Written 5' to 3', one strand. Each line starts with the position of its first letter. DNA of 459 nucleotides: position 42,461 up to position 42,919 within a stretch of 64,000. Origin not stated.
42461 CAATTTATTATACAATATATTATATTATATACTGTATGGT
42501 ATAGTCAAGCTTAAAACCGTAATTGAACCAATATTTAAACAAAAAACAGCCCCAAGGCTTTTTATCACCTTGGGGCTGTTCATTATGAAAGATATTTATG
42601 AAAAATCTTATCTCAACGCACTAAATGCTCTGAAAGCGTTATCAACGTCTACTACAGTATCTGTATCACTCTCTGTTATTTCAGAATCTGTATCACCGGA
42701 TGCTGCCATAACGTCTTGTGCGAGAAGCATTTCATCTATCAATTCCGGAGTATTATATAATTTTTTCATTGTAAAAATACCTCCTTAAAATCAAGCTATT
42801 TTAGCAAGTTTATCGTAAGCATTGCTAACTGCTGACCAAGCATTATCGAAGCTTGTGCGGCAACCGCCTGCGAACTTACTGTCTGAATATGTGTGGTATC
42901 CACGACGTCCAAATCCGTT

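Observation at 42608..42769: Hidden 53-codon acidic ORF with a strong SD, translationally adjacent to giant vWA/LRR surface protein 2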

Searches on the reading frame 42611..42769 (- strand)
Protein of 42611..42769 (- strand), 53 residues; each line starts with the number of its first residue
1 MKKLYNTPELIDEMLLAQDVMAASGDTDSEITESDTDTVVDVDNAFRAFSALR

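Call 8: search_protein_families(library=ncbifam, proteins=[window:42611-42769:-], max_evalue=10)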
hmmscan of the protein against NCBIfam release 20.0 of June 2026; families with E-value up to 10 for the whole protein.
seq(53 aa): 1 family
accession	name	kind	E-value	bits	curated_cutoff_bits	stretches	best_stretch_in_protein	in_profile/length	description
NF033528.1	lasso_cyano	subfamily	0.1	12.6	33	1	1-11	1-11/35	lasso peptide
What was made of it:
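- On Lasso peptide precursor: lasso_cyano gives 12.6 bits against a cut-off of 33, on residues 1-11 only (call 8).
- There is a weak NCBIfam lasso_cyano hit on residues 1-11 (E = 0.1, call 8).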

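Call 9: search_protein_families(library=pfam, proteins=[window:42611-42769:-], max_evalue=10)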
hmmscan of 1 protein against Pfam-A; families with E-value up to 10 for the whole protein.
seq(53 aa): 0 families
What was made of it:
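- On Dockerin / EF-hand Ca-binding motif (helix-loop-helix): No Pfam Dockerin or EF-hand hit at E up to 10 (call 9).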

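Call 10: find_homologous_proteins(query=window:42611-42769:-, max_evalue=10)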
Query seq(53 aa) (53 aa): 3 proteins with E <= 10 among 3 candidates.
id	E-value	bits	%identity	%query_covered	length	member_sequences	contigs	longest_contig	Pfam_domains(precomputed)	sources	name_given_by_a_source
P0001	5.0e-25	102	98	100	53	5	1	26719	-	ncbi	-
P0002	2.6e-22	94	91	100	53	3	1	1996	-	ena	-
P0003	5.8e-21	89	92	100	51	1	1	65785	-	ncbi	-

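Call 12: find_encoding_contigs(protein=P0001, flank=10000)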
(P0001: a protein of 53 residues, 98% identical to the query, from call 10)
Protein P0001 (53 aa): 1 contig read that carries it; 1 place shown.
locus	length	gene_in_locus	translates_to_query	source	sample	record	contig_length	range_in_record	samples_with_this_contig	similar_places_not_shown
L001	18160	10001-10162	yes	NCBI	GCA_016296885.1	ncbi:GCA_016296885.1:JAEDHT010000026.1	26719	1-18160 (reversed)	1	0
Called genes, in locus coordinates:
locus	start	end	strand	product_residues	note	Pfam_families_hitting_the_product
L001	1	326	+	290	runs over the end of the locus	-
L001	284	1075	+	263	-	PF20260:PUA_4, PF04452:Methyltrans_RNA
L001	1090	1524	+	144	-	PF09148:DUF1934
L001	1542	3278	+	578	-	PF03485:Arg_tRNA_synt_N, PF00750:tRNA-synt_1d, PF05746:DALR_1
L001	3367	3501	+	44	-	PF00468:Ribosomal_L34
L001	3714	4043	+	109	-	PF00825:Ribonuclease_P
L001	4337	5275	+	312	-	PF02096:60KD_IMP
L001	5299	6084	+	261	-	PF14804:Jag_N, PF13083:KH_KhpA-B, PF01424:R3H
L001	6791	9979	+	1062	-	PF13306:LRR_5, PF13855:LRR_8 (faint), PF09479:Flg_new (faint)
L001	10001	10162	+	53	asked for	-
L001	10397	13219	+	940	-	PF09586:YfhO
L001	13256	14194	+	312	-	PF00535:Glycos_transf_2, PF10111:Glyco_tranf_2_2, PF12804:NTP_transf_3 (weak), PF13641:Glyco_tranf_2_3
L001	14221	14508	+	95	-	-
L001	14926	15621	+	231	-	PF02698:DUF218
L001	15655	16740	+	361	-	PF04055:Radical_SAM, PF06969:HemN_C (weak)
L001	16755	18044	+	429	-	PF02646:RmuC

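Call 13: find_encoding_contigs(protein=P0003, flank=10000)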
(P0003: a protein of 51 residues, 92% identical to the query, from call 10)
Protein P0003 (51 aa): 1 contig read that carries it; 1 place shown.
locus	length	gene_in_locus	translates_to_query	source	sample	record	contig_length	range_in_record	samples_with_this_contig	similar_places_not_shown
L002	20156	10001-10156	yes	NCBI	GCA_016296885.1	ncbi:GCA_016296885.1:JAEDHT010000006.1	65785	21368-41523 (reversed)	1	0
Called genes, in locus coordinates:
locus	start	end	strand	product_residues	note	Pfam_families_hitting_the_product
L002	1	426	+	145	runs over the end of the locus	PF00702:Hydrolase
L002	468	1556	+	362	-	PF01321:Creatinase_N, PF00557:Peptidase_M24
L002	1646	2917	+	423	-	PF01018:GTP1_OBG, PF01926:MMR_HSR1, PF02421:FeoB_N, PF09269:DUF1967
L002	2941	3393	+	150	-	PF00636:Ribonuclease_3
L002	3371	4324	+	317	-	PF02588:YitT_membrane, PF10035:DUF2179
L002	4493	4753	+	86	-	-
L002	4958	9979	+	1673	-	PF13306:LRR_5, PF18998:Flg_new_2 (faint), PF09479:Flg_new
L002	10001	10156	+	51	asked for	-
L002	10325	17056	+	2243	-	PF09479:Flg_new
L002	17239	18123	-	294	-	PF04055:Radical_SAM, PF16199:Radical_SAM_C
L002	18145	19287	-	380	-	PF01546:Peptidase_M20, PF07687:M20_dimer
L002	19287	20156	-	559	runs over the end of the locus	PF00664:ABC_membrane, PF02463:SMC_N (faint), PF00005:ABC_tran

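Call 24: search_protein_representatives(protein=window:42611-42769:-)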
Query: 53 residues. Proteins with E-value up to 0.001 (for the whole library): 4; up to 1e-10: 1; up to 1e-30: 0. The best 4 are listed.
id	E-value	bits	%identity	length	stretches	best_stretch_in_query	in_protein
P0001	1.6e-25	101.9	98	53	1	1-53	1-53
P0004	3.1e-05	39.4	50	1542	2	10-28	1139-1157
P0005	5.7e-05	38.6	39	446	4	6-37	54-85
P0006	6.5e-05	38.4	63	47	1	3-53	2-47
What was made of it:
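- Tried and rejected: Exhaustive phmmer over 1.84 billion representatives gave only P0001 and P0006 (call 24).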

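Call 26: find_encoding_contigs(protein=P0006, flank=10000)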
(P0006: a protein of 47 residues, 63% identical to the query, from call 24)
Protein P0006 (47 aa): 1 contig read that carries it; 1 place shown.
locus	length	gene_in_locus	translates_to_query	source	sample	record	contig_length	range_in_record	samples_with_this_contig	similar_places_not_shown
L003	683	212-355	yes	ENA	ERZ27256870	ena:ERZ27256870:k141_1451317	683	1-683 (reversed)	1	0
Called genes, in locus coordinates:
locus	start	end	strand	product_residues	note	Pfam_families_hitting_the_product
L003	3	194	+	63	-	?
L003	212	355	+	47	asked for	-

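Call 30: find_related_loci(query=A2, collection=genome_contigs, flank=6000)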
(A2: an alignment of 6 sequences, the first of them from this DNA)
Query A2 (53 aa) in genome_contigs; peptide patterns used: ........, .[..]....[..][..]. (x = any residue, [..] = any of these).
140 stretches matched a pattern; 4 encode a relative of the query (tblastn E <= 1e-3); 4 distinct loci.
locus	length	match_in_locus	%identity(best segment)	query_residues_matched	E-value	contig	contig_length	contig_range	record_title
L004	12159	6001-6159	98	1-53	1e-31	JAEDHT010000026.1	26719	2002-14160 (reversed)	MAG: Clostridiaceae bacterium isolate MAG143 NODE_1196_length_26719_cov_18.786191, whole genome shotgun sequence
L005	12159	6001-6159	96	1-53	3e-31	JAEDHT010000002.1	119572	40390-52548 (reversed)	MAG: Clostridiaceae bacterium isolate MAG143 NODE_45_length_119572_cov_17.653915, whole genome shotgun sequence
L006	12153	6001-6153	92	1-53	7e-28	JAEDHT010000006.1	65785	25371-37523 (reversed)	MAG: Clostridiaceae bacterium isolate MAG143 NODE_200_length_65785_cov_18.502084, whole genome shotgun sequence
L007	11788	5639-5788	55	1-53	8e-13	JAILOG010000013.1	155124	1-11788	MAG: Clostridiales bacterium isolate RUI300 k141_328577_flag=0_multi=16.9990_len=155124, whole genome shotgun sequence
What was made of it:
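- There are no orphan copies in the 2 species genomes that have it (call 30).
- Tried and rejected: The GTDB species scan gave 2 species (call 30).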

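Call 37: find_related_loci(query=A3, collection=metagenome_contigs, flank=6000)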
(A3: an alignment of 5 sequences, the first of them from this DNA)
Query A3 (53 aa) in metagenome_contigs; peptide patterns used: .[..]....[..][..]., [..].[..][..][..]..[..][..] (x = any residue, [..] = any of these).
389 stretches matched a pattern; 1 encode a relative of the query (tblastn E <= 1e-3); 1 distinct loci.
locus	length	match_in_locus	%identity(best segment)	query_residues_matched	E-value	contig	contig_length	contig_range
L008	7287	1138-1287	53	1-53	1e-9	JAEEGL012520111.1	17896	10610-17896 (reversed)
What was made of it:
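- Tried and rejected: The JGI metagenome scan gave 1 locus (call 37).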

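Call 72: search_protein_families(library=pfam, proteins=[L007:6296-8353:-, L007:8632-9480:-, L007:9843-11423:+, L007:580-5619:+, L005:6341-7351:-, L005:8288-9220:+, L005:10423-11559:+, L005:865-5979:+], max_evalue=0.00001)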
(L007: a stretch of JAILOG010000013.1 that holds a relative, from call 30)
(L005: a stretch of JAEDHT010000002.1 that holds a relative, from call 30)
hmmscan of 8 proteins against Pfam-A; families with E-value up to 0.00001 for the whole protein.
L007:6296-8353:- (685 aa): 1 family
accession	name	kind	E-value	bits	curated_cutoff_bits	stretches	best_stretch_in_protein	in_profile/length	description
PF00404.24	Dockerin_1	-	1e-09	38.9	22.9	1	616-671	1-56/57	Dockerin type I domain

L007:8632-9480:- (282 aa): 1 family
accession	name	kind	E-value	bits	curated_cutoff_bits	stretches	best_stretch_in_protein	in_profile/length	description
PF12541.14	DUF3737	-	5.5e-112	373.9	23.9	1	3-276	2-274/275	Protein of unknown function (DUF3737)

L007:9843-11423:+ (526 aa): 1 family
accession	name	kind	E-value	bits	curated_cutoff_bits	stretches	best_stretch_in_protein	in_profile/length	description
PF00404.24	Dockerin_1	-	4.3e-08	33.7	22.9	1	464-519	2-56/57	Dockerin type I domain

L007:580-5619:+ (1679 aa): 6 families
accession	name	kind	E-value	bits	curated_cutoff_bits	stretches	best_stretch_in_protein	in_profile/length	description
PF13306.12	LRR_5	-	1.4e-48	164.4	27.7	2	704-825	5-121/127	BspA type Leucine rich repeat region (6 copies)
PF13519.12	VWA_2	-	3.4e-12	47.4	27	1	99-205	1-106/107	von Willebrand factor type A domain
PF00092.34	VWA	-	5.2e-11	43.5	23.8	1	98-262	1-166/174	von Willebrand factor type A domain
PF18998.6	Flg_new_2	-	7.1e-11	42.4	23.6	0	1153-1213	15-71/73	Divergent InlB B-repeat domain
PF09479.16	Flg_new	-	3.2e-10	40.4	27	0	1426-1458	28-62/65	Listeria-Bacteroides repeat domain (List_Bact_rpt)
PF18655.7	SHIRT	-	5.1e-07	30.7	22.4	0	1125-1197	2-74/82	SHIRT domain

L005:6341-7351:- (336 aa): 1 family
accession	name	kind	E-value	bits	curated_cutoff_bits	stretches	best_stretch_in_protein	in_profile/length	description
PF14057.11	GGGtGRT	-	6.9e-194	643.6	27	1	7-331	1-325/327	GGGtGRT protein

L005:8288-9220:+ (310 aa): 2 families
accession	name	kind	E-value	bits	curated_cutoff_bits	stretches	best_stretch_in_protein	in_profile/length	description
PF19568.5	Spore_III_AA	-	2.6e-69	234.1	27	1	14-306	9-300/306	Sporulation stage III, protein AA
PF00437.27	T2SSE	-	9.1e-08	31.6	24.9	1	122-268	104-248/370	Type II/IV secretion system protein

L005:10423-11559:+ (378 aa): 1 family
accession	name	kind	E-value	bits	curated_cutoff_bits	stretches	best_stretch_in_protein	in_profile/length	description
PF09546.15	Spore_III_AE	-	1.7e-45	156.1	27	1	82-375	26-320/321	Stage III sporulation protein AE (spore_III_AE)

L005:865-5979:+ (1704 aa): 6 families
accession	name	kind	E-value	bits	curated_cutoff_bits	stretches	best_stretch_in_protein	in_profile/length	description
PF13306.12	LRR_5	-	1.1e-256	837.1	27.7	10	484-607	6-126/127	BspA type Leucine rich repeat region (6 copies)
PF13855.12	LRR_8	-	9.2e-29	99.4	27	0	170-209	13-53/61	Leucine rich repeat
PF00092.34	VWA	-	2.2e-15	57.7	23.8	1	1129-1299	1-170/174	von Willebrand factor type A domain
PF13519.12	VWA_2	-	7.9e-15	55.8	27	1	1130-1234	1-106/107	von Willebrand factor type A domain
PF09479.16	Flg_new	-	1.9e-12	47.5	27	1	986-1054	1-64/65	Listeria-Bacteroides repeat domain (List_Bact_rpt)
PF12799.13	LRR_4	-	4.1e-07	30.5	27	0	161-197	3-40/44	Leucine Rich repeats (2 copies)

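Call 73: find_related_loci(query=A3, collection=viral_contigs, flank=5000)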
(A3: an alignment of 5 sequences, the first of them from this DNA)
Query A3 (53 aa) in viral_contigs; peptide patterns used: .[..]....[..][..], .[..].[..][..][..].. (x = any residue, [..] = any of these).
61 stretches matched a pattern, but none encodes a relative of the query by tblastn (E <= 1e-3).

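Call 84: search_protein_families(library=phrogs, proteins=[window:42611-42769:-], max_evalue=1)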
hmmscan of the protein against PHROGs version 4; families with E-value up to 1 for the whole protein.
seq(53 aa): 0 families
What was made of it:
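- Tried and rejected: PHROGs gave none (call 84).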

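Call 85: predict_structure(alignment_id=A2)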
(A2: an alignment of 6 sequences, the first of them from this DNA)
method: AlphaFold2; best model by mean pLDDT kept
length: 53 residues; sequences in the alignment: 6
mean_pLDDT: 66.7   pTM: 0.30
mean pLDDT of the five models: 66.7, 66.6, 66.0, 59.9, 59.2
residues with pLDDT >= 90: 0; 70-90: 24; 50-70: 29; < 50: 0
segments of 3 or more residues with pLDDT < 50: none
pLDDT, mean of each block of 10 residues (from residue 1): 64 78 65 56 70 68
secondary structure, 60 per line:
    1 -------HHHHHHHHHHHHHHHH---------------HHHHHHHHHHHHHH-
elements in order: H8-23 H39-52
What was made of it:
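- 42701..42748 (-): Codons 8-23: predicted helix 1 (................), running into the most conserved motif, DV[MI][AT][AE]S[GS][DE]. AF2 helix 8-23 (call 85).
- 42656..42694 (-): Codons 26-38: variable S/T/D/E-rich linker. Its length varies between lineages, and it takes only nonsynonymous changes among close paralogs. No helix or strand assigned by DSSP at 24-38; pLDDT dips to about 56 over residues 31-40 (call 85).
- Architecture: AF2 gives helices 8-23 and 39-52 at pLDDT 67 (call 85).
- Tried and rejected: The peptide has no export signal and AF2 models the segment as a helix (call 85).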

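Call 88: search_solved_structures(query=A7, max_evalue=10, show_alignments=2)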
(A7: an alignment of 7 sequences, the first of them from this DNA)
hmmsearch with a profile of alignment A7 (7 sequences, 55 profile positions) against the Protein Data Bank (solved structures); distinct sequences matched with E-value up to 10: 0.
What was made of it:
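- Tried and rejected: The PDB profile search gave none (call 88).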
